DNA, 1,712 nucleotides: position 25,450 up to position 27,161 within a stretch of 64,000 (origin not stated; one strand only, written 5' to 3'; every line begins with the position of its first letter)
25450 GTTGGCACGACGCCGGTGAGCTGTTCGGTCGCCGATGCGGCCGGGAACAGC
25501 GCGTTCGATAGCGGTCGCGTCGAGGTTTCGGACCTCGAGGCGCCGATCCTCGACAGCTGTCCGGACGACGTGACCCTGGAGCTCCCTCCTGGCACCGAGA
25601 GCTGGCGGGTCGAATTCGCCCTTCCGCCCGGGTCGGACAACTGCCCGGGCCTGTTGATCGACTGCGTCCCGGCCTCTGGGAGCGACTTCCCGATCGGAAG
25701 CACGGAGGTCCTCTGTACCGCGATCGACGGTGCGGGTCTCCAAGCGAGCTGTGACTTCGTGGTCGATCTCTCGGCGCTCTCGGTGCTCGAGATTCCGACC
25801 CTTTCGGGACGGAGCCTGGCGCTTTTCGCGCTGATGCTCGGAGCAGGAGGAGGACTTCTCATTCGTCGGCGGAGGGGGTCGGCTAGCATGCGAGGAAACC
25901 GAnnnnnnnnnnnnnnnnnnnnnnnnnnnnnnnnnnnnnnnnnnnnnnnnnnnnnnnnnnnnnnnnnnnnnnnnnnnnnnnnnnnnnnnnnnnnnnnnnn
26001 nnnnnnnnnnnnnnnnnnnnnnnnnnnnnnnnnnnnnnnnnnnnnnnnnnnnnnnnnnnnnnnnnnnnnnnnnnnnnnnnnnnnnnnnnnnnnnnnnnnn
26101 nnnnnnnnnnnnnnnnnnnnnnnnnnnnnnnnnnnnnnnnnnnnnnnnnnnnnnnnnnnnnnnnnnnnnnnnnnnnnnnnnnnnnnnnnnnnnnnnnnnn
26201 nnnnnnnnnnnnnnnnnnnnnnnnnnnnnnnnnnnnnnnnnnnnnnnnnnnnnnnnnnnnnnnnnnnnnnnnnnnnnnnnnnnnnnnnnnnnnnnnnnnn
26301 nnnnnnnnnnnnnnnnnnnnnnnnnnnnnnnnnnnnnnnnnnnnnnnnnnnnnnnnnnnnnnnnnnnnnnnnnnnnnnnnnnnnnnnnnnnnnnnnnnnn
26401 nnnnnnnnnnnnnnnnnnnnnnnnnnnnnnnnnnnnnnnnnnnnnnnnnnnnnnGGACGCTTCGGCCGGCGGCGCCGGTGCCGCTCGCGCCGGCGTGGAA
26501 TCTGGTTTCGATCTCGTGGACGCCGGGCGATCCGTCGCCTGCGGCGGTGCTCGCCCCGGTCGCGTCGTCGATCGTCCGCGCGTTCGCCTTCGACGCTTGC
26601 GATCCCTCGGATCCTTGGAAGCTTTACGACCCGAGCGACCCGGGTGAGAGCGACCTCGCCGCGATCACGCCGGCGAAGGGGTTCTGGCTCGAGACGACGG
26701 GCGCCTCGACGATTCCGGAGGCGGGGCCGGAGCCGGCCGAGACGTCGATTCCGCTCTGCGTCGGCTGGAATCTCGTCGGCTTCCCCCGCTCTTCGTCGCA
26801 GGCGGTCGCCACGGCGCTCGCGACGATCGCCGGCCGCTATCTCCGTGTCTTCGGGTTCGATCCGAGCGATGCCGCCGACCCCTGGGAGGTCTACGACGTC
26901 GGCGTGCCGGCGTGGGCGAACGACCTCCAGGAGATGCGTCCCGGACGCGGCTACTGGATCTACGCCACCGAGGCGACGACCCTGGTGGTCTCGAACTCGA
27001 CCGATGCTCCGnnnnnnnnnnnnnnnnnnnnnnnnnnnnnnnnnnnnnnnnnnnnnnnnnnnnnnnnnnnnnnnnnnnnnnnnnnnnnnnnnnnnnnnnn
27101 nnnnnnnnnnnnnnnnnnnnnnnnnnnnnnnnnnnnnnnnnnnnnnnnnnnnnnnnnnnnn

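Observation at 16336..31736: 3,189-aa adhesin translationally coupled (ATGA overlap) to the RHS toxin gene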

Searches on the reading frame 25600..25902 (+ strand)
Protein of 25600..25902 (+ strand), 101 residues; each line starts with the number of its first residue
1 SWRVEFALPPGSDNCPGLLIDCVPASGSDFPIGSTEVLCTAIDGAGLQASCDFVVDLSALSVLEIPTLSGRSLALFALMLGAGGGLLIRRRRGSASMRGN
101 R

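Call 7: search_protein_families(library=ncbifam, proteins=[window:25600-25902:+], max_evalue=1)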
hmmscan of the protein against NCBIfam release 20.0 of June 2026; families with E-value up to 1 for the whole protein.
window:25600-25902:+ (101 aa): 5 families
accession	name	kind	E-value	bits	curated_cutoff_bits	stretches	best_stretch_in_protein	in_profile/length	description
TIGR04174.1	IPTL_CTERM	subfamily_domain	9.2e-05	22.6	20.5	1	65-92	1-27/27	IPTL-CTERM sorting domain-containing protein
NF033207.2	midcut_by_XrtH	subfamily_domain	0.017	15.2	45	1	47-94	19-66/175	midcut-by-XrtH protein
NF058582.1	Microco_LAVTG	domain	0.074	13.2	27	1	77-92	18-33/34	LAVTG motif-containing sortase-dependent surface protein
TIGR02595.1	PEP_CTERM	domain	0.44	11.5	16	0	75-92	7-23/24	PEP-CTERM sorting domain-containing protein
TIGR01167.1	LPXTG_anchor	domain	0.98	10.2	15.9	0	72-92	12-32/34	LPXTG cell wall anchor domain-containing protein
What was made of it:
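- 25792..25875 (+): IPTL-CTERM sorting signal: the IPTL motif, a hydrophobic helix and an RRRR cluster. Nine residues follow the last Arg before the stop codon. TIGR04174 scores 22.6 bits against a cutoff of 20.5 when the last 101 aa are scanned alone (call 7).
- Closest known: IPTL-CTERM / exosortase sorting. Same: The score is above the curated cutoff (call 7).
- Checked: Scanned on its own, the tail hits TIGR04174 IPTL_CTERM at 22.6 bits against a cutoff of 20.5 (call 7).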

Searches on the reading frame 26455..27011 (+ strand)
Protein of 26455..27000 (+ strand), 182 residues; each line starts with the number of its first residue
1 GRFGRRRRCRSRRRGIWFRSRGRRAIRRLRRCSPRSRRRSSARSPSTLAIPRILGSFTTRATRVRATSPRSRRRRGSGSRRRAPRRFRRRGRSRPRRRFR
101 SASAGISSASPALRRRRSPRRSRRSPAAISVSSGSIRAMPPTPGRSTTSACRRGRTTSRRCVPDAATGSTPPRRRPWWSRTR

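Call 49: search_protein_families(library=pfam, proteins=[window:26455-27000:+], max_evalue=0.01)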
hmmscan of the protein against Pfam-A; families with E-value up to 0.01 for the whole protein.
window:26455-27000:+ (182 aa): 0 families
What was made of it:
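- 26478..26996 (+): DPWK module: two tandem beta-sandwich domains of about 90 aa each (motifs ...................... and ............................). No Pfam family. No Pfam match (call 49).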

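Call 66: search_protein_representatives(protein=window:26455-27011:+)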
Query: 185 residues. Proteins with E-value up to 0.001 (for the whole library): 1; up to 1e-10: 0; up to 1e-30: 0. The best 1 are listed.
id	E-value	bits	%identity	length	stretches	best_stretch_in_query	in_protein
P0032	1.2e-07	48.3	51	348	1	9-182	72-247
